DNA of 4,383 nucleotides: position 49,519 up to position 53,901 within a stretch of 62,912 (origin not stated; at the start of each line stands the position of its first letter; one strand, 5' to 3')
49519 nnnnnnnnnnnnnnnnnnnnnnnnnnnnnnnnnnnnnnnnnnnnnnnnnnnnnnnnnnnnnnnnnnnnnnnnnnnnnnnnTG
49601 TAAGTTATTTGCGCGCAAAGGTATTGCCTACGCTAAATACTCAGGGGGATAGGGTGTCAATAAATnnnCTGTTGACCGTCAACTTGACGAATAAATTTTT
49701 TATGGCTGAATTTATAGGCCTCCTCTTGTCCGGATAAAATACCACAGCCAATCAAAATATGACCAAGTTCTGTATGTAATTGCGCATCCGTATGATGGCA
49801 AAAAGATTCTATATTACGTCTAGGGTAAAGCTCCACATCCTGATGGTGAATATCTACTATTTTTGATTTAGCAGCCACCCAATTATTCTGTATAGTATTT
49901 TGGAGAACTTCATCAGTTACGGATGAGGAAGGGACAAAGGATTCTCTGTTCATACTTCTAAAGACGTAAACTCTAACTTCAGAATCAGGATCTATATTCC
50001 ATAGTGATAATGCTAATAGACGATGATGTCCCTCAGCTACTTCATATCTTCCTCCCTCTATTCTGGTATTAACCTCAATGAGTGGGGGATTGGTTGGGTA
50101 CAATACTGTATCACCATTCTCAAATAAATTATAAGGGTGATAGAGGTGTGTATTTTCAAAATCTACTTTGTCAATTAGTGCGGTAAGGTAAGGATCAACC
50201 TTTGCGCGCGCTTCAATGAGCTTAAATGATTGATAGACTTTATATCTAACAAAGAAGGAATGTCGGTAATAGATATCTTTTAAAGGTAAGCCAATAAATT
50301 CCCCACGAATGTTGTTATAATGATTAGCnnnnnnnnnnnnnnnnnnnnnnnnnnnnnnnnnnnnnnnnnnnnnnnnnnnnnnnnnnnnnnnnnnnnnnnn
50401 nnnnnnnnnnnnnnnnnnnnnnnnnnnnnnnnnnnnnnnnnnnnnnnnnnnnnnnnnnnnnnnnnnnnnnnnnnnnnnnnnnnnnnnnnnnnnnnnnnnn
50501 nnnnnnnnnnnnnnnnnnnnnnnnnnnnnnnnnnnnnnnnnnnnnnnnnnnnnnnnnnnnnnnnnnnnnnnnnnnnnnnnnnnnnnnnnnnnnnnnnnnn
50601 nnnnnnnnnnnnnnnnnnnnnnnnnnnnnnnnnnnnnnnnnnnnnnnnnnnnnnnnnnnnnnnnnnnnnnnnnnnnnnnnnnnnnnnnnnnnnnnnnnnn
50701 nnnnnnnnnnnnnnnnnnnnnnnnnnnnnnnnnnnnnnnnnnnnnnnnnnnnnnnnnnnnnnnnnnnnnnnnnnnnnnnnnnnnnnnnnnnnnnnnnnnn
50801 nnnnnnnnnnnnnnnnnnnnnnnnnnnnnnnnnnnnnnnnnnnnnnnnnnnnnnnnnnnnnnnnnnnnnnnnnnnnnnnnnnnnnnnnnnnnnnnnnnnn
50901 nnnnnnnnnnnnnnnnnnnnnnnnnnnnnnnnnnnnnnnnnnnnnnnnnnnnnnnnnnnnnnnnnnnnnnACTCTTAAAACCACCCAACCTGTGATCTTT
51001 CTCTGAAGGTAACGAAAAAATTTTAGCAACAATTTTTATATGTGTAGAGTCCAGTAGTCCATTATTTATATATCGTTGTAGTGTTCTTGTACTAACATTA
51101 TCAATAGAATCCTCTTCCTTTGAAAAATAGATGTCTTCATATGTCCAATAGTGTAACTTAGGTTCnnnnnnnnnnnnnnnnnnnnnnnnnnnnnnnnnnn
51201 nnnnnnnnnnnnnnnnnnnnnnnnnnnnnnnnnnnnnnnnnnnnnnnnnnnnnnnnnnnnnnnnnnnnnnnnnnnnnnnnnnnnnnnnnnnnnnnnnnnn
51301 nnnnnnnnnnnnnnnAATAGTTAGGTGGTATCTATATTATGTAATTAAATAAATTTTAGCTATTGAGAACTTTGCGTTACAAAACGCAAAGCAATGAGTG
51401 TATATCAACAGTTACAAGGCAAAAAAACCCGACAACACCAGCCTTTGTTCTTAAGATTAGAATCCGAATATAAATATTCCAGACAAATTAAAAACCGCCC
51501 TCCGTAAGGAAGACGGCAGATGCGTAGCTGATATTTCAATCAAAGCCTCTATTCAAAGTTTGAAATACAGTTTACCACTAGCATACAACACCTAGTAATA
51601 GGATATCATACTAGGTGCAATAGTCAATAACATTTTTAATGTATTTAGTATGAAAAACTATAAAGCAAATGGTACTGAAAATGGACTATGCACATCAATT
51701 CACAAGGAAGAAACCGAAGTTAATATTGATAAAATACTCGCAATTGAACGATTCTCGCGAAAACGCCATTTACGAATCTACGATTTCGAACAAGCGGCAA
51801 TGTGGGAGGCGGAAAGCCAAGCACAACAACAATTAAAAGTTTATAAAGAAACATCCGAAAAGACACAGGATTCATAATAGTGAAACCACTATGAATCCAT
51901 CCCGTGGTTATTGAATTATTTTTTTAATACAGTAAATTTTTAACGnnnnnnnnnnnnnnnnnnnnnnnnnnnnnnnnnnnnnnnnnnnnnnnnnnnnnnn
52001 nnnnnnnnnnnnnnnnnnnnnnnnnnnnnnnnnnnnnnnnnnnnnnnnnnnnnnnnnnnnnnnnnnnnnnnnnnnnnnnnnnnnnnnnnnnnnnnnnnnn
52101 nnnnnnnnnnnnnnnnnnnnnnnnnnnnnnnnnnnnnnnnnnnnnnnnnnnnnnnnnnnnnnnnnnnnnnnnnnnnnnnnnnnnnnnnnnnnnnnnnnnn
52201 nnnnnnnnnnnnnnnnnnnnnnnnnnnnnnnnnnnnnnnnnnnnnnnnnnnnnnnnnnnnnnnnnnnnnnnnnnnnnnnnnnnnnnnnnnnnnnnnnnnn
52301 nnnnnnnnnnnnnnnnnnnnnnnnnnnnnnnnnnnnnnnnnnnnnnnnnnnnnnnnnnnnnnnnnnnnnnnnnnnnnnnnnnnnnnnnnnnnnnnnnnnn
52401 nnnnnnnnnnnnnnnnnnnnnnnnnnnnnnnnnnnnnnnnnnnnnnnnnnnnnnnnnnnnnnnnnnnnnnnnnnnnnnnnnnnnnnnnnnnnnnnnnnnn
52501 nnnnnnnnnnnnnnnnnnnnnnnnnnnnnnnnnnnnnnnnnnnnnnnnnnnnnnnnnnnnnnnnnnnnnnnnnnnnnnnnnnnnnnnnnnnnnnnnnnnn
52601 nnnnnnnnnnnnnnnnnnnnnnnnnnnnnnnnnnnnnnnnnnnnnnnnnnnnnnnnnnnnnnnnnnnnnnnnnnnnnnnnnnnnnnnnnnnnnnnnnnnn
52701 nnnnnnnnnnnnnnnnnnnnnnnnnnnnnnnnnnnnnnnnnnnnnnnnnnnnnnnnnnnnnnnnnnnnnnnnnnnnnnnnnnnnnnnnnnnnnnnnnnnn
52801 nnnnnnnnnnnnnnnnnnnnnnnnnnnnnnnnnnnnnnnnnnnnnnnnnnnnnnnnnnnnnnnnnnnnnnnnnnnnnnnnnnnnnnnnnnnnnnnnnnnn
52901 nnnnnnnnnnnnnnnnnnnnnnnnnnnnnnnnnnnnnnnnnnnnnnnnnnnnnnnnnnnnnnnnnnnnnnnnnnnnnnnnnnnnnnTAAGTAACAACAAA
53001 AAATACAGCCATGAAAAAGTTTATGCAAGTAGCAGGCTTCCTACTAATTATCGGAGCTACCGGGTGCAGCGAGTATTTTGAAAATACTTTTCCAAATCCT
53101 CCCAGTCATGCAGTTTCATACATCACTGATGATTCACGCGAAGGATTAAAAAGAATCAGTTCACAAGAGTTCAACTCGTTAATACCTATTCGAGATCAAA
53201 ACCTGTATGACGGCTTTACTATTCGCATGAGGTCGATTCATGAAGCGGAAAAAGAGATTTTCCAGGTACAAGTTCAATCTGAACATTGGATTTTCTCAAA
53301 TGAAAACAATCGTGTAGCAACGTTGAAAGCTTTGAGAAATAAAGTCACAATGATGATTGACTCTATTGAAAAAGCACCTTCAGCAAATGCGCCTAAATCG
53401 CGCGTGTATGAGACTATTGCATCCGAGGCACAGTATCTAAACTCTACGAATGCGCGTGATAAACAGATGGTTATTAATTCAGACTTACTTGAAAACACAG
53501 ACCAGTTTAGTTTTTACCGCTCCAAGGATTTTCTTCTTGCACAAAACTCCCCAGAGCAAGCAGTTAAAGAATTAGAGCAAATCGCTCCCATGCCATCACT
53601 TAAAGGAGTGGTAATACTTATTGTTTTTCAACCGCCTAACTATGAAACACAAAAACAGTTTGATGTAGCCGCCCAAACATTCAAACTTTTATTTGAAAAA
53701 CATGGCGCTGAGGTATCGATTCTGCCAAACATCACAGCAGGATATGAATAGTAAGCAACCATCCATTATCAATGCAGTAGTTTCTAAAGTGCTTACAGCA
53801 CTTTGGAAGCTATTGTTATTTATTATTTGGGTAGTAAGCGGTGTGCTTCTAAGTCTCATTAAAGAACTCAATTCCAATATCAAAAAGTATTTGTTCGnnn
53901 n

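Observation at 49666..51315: Orphan 549-aa protein with a ParB/Srx-type GHHR motif and a His-rich tail on the island: candidate new nuclease/NTPase-type defence or maintenance factor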

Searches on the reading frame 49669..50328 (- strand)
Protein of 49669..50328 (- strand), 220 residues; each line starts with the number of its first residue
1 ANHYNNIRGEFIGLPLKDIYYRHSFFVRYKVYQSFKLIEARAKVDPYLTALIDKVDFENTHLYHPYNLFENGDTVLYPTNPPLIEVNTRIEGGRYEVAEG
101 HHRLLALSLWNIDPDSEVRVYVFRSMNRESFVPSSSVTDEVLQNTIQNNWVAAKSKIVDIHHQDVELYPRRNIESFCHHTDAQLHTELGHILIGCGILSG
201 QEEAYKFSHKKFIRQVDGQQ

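Call 100: predict_structure(alignment_id=A7)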
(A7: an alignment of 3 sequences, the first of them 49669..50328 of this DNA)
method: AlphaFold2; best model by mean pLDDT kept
length: 220 residues; sequences in the alignment: 3
mean_pLDDT: 43.3   pTM: 0.45
mean pLDDT of the five models: 43.3, 40.1, 40.0, 39.6, 37.5
residues with pLDDT >= 90: 0; 70-90: 2; 50-70: 73; < 50: 145
segments of 3 or more residues with pLDDT < 50: 1-7, 22-81, 102-112, 126-180, 216-220
pLDDT, mean of each block of 10 residues (from residue 1): 44 59 41 42 36 35 30 33 56 53 44 53 47 29 29 28 32 35 59 57 61 47
secondary structure, 60 per line:
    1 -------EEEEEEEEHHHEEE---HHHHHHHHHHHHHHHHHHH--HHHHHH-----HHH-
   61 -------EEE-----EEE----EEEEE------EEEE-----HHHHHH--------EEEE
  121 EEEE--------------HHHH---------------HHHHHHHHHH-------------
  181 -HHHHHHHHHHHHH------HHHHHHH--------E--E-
elements in order: E8-15 E19-21 H25-43 H46-51 E68-70 E76-78 E83-87 E94-97 H103-108 E117-124 H139-142 H158-167 H182-194 H201-207

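Call 102: fold_search(model_id=the predicted structure, library=pdb)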
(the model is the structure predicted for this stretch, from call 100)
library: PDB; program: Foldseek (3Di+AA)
matches with E <= 10: 56; with E <= 0.001: 0
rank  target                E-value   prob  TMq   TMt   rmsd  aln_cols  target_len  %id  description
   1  1xw4                  1.0e-01  0.84  0.25  0.45   6.4       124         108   14  Crystal Structure of Human Sulfiredoxin (Srx) in Complex with ADP (released 2005-05-24)
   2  3cyi                  1.2e-01  0.82  0.25  0.45   6.4       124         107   14  Crystal Structure of Human Sulfiredoxin (Srx) in Complex with ATP:Mg2+ (released 2008-07-01)
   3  1xw3                  2.0e-01  0.77  0.26  0.46   6.3       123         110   13  Crystal Structure of Human Sulfiredoxin (Srx) (released 2005-05-24)
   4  5k5d_C                2.9e-01  0.66  0.24  0.21  10.1       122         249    8  Structure of the C2221 form of Pnob8-like ParB-N domain (released 2016-06-15)
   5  2hwj_A                4.9e-01  0.21  0.22  0.24   6.7       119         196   13  Crystal structure of protein Atu1540 from Agrobacterium tumefaciens (released 2006-08-29)
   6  5k5a                  5.2e-01  0.54  0.23  0.19   7.4       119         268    8  Structure of the pNOB8-like ParB N-domain (released 2016-06-15)
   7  7lj1_b                6.6e-01  0.44  0.24  0.45   6.3       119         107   13  Human Prx1-Srx Decameric Complex (released 2021-07-14)
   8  7lj1_a                7.5e-01  0.41  0.24  0.45   6.3       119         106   13  Human Prx1-Srx Decameric Complex (released 2021-07-14)
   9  7lj1_i                7.9e-01  0.28  0.23  0.43   7.7       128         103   12  Human Prx1-Srx Decameric Complex (released 2021-07-14)
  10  7lj1_g                8.9e-01  0.35  0.24  0.46   6.3       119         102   13  Human Prx1-Srx Decameric Complex (released 2021-07-14)
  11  7lj1_d                1.1e+00  0.28  0.25  0.45   7.3       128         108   13  Human Prx1-Srx Decameric Complex (released 2021-07-14)
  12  2hwj_D                1.2e+00  0.15  0.21  0.23   8.3       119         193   13  Crystal structure of protein Atu1540 from Agrobacterium tumefaciens (released 2006-08-29)
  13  5k5d_B                1.6e+00  0.09  0.24  0.21  16.6       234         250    8  Structure of the C2221 form of Pnob8-like ParB-N domain (released 2016-06-15)
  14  3hy2_X                1.9e+00  0.20  0.24  0.46   6.3       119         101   13  Crystal Structure of Sulfiredoxin in Complex with Peroxiredoxin I and ATP:Mg2+ (released 2009-10-06)
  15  8fwd_1                2.5e+00  0.11  0.13  0.20  12.1        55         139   31  Fast and versatile sequence- independent protein docking for nanomaterials design using RPXDock (released 2023-05-10)
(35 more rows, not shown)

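Call 105: fold_search(model_id=the predicted structure, library=viral)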
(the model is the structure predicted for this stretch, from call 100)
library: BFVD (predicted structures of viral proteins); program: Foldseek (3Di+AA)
matches with E <= 10: 78; with E <= 0.001: 0
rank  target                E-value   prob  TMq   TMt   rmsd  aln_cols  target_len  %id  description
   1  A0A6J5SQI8            3.7e-02  0.77  0.28  0.22  15.9       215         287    9  Spo0J Stage 0 sporulation protein J (Antagonist of Soj) containing ParB-like nuclease domain [uncultured Caudovirales phage]
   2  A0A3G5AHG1            7.1e-02  0.66  0.25  0.24  14.8       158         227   15  ParB-like N-terminal domain-containing protein [Sylvanvirus sp.]
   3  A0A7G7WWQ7            8.5e-02  0.72  0.27  0.20   6.1       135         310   12  (no name in the UniProt tables at hand)
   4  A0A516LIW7            2.1e-01  0.21  0.24  0.11  19.9       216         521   13  (no name in the UniProt tables at hand)
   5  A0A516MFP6            2.4e-01  0.30  0.22  0.27   9.5       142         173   10  (no name in the UniProt tables at hand)
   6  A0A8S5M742            2.4e-01  0.28  0.21  0.12  10.6       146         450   15  Uncharacterized protein [Siphoviridae sp. ctrgt10]
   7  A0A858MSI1            2.7e-01  0.30  0.25  0.22  15.5       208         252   14  (no name in the UniProt tables at hand)
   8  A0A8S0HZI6            2.7e-01  0.16  0.25  0.19  17.1       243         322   11  (no name in the UniProt tables at hand)
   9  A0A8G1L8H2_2          3.6e-01  0.12  0.23  0.05  22.8       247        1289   14  (no name in the UniProt tables at hand)
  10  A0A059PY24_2          3.8e-01  0.47  0.25  0.08   6.9       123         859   16  Tail protein [Anabaena phage A-4L]
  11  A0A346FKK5            3.8e-01  0.44  0.26  0.16   9.1       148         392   17  Uncharacterized protein [Synechococcus virus S-PRM1]
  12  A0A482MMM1            4.1e-01  0.11  0.23  0.18  23.7       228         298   15  (no name in the UniProt tables at hand)
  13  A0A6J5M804            5.5e-01  0.47  0.22  0.16   6.5       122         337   15  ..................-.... domain-containing protein [uncultured Caudovirales phage]
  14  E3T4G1                6.2e-01  0.09  0.24  0.17  22.1       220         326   12  Uncharacterized protein [Cafeteria roenbergensis virus (strain BV-PW1)]
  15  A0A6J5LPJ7            7.4e-01  0.14  0.20  0.16  11.5       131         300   15  Uncharacterized protein [uncultured Caudovirales phage]
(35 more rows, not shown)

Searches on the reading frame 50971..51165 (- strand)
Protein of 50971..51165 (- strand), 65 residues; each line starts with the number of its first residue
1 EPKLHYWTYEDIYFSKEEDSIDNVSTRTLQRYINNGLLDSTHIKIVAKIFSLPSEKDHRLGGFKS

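Call 108: search_solved_structures(query=window:50971-51165:-, max_evalue=10, show_alignments=2)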
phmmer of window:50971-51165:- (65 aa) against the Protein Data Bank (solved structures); distinct sequences matched with E-value up to 10: 1.
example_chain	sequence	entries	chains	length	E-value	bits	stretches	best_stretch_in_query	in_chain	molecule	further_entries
2kd1_A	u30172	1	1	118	0.79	13.9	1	3-53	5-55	DNA integration/recombination/invertion protein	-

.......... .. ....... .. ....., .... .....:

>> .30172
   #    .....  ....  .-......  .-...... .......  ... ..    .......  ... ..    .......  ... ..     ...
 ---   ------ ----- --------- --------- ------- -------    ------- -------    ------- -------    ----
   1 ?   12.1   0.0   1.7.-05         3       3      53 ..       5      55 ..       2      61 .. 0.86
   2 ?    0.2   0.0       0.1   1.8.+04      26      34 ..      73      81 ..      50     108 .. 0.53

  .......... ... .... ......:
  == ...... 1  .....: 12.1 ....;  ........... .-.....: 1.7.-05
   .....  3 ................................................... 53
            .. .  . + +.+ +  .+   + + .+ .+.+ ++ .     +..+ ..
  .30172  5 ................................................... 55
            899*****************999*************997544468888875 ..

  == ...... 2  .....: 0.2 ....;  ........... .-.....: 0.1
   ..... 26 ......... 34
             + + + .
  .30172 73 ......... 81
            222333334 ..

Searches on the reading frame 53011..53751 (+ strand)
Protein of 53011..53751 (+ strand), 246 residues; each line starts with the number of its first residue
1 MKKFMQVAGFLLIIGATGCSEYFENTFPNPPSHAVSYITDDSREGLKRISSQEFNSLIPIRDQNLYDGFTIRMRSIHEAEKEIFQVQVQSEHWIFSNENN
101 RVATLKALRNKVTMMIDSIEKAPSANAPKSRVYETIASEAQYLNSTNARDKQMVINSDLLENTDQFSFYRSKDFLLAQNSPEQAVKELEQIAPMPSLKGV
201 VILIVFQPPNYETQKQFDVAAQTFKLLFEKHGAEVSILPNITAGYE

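Call 14: search_protein_families(library=pfam, proteins=[window:53011-53751:+], max_evalue=0.01)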
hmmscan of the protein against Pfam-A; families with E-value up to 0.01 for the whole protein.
window:53011-53751:+ (246 aa): 0 families

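Call 51: search_protein_families(library=phrogs, proteins=[window:53011-53751:+], max_evalue=0.1)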
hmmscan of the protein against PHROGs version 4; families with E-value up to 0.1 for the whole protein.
window:53011-53751:+ (246 aa): 2 families
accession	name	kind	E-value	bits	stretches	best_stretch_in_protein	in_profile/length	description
phrog_5626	-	unknown function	0.0019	19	1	73-169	65-157/175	-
phrog_7825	-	unknown function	0.002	18.9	1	52-102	72-123/173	-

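Call 52: search_protein_families(library=padloc, proteins=[window:53011-53751:+], max_evalue=0.001)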
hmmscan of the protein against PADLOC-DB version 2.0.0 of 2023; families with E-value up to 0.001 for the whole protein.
window:53011-53751:+ (246 aa): 0 families
